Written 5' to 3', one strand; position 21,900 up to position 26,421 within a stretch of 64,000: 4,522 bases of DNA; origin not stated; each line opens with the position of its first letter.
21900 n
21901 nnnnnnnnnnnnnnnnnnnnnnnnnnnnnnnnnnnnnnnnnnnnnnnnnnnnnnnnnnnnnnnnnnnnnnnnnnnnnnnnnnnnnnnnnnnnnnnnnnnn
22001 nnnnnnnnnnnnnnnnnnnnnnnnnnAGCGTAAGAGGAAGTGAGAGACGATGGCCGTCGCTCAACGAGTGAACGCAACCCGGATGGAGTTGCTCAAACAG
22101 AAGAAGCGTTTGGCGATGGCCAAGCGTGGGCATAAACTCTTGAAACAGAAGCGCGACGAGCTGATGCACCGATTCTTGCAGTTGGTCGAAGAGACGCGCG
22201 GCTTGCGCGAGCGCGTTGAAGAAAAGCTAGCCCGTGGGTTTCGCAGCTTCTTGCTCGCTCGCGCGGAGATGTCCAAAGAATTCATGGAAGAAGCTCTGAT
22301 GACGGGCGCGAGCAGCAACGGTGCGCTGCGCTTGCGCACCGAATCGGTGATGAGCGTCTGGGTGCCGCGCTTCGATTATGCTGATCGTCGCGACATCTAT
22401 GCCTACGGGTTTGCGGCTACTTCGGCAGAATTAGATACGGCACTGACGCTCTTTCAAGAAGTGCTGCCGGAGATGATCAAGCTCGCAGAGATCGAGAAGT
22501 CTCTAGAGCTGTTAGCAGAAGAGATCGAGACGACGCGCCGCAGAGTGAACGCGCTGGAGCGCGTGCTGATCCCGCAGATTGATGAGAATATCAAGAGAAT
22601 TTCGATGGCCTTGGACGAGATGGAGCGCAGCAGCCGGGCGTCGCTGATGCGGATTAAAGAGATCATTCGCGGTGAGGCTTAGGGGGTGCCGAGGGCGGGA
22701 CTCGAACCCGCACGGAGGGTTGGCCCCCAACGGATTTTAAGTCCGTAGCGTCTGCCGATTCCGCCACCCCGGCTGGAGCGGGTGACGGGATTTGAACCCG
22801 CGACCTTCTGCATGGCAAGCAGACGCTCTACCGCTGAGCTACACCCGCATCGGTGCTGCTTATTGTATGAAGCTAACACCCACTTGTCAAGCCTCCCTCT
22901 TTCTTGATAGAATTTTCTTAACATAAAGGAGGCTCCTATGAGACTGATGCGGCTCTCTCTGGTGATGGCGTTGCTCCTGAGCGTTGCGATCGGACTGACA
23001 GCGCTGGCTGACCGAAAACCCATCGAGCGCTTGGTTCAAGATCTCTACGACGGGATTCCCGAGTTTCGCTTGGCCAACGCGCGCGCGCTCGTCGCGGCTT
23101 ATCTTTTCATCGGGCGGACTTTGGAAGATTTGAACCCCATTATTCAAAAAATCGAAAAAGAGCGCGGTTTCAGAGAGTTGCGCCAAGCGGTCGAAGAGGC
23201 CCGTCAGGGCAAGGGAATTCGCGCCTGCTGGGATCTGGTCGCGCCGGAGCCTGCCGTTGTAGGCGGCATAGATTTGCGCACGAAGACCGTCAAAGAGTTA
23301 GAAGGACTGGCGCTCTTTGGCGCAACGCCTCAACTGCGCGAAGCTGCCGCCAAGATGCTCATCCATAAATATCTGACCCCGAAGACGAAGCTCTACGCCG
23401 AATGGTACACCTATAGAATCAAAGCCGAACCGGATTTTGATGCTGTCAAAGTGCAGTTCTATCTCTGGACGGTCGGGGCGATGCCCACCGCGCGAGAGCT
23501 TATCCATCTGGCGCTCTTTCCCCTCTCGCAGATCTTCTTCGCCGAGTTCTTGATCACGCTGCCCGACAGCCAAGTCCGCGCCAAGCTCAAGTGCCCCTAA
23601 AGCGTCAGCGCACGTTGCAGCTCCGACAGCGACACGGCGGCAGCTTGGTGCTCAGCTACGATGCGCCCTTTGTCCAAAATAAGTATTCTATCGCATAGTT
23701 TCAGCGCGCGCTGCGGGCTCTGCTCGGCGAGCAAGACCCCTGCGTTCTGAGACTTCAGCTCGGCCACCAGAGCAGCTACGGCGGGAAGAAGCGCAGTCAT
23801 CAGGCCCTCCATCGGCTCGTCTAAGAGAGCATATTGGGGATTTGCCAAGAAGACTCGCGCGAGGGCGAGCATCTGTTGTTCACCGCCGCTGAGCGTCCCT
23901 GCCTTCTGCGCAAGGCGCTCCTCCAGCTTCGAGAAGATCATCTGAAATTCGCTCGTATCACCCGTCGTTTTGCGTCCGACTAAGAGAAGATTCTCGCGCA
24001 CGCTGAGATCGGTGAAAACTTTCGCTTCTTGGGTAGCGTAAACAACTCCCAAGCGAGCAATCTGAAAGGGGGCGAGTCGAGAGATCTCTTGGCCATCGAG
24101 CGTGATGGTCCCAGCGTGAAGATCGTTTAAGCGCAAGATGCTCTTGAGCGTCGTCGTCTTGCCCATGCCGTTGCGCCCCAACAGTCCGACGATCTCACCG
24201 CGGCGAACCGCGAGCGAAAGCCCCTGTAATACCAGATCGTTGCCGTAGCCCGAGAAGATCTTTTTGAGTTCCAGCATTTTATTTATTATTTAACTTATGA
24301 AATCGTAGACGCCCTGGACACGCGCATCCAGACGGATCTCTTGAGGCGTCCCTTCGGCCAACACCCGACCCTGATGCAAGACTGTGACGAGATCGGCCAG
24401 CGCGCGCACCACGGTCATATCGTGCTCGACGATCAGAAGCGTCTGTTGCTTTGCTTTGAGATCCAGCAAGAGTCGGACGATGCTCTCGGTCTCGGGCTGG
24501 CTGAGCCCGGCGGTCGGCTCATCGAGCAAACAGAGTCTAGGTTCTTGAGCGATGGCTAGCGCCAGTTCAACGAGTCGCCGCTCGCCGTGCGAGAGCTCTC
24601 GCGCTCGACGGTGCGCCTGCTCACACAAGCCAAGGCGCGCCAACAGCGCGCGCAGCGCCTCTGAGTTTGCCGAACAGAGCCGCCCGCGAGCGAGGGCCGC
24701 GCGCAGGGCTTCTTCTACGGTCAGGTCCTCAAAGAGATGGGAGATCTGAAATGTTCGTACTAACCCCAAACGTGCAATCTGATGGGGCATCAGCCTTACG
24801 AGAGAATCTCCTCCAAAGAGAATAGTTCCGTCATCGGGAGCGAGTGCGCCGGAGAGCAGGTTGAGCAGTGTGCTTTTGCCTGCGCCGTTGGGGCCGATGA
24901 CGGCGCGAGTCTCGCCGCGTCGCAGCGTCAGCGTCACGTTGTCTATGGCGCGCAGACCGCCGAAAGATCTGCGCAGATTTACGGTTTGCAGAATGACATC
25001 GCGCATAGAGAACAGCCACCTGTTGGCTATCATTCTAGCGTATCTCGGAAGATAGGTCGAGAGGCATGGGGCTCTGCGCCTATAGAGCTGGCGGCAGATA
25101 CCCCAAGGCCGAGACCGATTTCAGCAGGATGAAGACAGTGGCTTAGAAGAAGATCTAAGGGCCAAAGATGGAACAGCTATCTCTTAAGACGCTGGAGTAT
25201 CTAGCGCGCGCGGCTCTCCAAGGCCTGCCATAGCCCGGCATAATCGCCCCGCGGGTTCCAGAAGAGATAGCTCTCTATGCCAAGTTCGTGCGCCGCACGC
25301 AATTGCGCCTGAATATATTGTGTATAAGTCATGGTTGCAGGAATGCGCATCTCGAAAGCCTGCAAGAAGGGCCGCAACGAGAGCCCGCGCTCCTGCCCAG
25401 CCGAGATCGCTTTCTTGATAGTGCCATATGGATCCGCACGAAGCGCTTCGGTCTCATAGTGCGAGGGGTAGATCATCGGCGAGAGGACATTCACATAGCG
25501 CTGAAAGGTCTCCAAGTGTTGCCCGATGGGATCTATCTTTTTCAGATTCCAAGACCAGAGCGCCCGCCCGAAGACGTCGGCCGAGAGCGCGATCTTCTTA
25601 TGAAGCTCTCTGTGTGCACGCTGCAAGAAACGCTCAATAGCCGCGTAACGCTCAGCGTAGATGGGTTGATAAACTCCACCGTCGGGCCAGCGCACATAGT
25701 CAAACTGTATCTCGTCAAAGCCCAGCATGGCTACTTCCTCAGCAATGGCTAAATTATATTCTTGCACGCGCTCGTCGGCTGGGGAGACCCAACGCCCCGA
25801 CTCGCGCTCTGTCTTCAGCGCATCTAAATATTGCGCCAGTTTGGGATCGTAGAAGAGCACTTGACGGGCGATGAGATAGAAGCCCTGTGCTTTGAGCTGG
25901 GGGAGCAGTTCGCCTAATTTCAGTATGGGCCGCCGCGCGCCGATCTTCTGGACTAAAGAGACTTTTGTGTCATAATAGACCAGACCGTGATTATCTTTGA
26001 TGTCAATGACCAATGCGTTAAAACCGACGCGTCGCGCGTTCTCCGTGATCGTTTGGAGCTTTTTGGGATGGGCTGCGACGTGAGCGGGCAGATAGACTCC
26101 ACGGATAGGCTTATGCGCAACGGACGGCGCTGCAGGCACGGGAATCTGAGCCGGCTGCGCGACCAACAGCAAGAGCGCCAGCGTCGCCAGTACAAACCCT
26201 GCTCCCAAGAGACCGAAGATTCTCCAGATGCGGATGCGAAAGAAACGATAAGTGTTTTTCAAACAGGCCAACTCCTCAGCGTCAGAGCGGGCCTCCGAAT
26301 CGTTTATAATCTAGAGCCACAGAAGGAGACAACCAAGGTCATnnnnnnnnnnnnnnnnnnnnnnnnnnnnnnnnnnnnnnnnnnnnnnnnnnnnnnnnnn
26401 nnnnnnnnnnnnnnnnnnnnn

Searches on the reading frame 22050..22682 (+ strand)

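Call 68: search_protein_families(library=pfam, proteins=[window:22050-22682:+], max_evalue=0.0001)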
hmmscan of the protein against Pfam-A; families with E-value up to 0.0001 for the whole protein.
window:22050-22682:+ (210 aa): 1 family
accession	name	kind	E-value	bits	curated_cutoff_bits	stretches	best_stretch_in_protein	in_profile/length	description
PF01813.22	ATP-synt_D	-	1.9e-58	198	25.7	1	13-204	1-196/196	ATP synthase subunit D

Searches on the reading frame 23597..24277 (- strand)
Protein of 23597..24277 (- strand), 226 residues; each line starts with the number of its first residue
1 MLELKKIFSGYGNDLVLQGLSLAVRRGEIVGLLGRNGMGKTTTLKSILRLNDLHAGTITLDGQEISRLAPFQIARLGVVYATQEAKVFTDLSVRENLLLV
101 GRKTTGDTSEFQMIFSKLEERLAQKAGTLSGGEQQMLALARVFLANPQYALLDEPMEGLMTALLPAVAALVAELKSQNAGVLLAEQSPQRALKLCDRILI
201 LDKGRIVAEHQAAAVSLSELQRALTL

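Call 69: search_protein_families(library=pfam, proteins=[window:23597-24277:-], max_evalue=0.0001)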
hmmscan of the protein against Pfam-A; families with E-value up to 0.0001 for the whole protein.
window:23597-24277:- (226 aa): 1 family
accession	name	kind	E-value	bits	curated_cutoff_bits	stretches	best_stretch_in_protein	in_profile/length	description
PF00005.33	ABC_tran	-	3.6e-30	105.8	25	1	17-156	1-136/137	ABC transporter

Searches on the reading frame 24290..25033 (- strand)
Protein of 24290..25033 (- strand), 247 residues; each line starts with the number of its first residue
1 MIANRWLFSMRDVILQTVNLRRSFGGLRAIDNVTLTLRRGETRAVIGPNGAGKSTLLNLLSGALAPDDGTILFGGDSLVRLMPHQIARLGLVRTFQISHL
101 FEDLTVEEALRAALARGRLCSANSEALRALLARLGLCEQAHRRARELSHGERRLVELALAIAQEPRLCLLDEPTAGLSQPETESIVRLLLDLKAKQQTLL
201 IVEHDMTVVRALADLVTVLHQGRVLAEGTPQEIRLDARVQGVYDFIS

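Call 69: search_protein_families(library=pfam, proteins=[window:24290-25033:-], max_evalue=0.0001)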
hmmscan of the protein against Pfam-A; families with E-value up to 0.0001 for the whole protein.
window:24290-25033:- (247 aa): 4 families
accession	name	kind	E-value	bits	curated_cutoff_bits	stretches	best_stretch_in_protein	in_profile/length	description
PF00005.33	ABC_tran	-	4.5e-32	111.9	25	1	31-175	2-137/137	ABC transporter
PF02463.25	SMC_N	-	1.2e-08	35.1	40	0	122-220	135-213/220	RecF/RecN/SMC N terminal domain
PF13304.12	AAA_21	-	1.5e-08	35.5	27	0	44-64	3-23/304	AAA domain, putative AbiEii toxin, Type IV TA system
PF12399.14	BCA_ABC_TP_C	-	4.3e-05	23.4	25.5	1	223-243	1-21/27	Branched-chain amino acid ATP-binding cassette transporter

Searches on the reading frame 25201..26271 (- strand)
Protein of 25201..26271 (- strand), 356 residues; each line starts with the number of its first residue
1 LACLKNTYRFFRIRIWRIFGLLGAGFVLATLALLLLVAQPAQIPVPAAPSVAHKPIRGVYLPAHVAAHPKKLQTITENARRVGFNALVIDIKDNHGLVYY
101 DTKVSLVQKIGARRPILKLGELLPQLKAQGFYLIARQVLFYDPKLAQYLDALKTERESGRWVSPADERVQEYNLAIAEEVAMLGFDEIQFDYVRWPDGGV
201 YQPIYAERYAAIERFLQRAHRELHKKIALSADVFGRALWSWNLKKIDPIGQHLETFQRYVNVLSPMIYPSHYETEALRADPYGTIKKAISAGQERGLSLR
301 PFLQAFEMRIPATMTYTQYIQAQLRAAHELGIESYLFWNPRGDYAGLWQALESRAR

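Call 69: search_protein_families(library=pfam, proteins=[window:25201-26271:-], max_evalue=0.0001)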
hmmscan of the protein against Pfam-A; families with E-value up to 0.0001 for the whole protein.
window:25201-26271:- (356 aa): 1 family
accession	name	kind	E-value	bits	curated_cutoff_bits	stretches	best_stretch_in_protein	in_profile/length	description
PF13200.12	DUF4015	-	9.2e-70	235.7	27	1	58-344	1-313/313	Putative glycosyl hydrolase domain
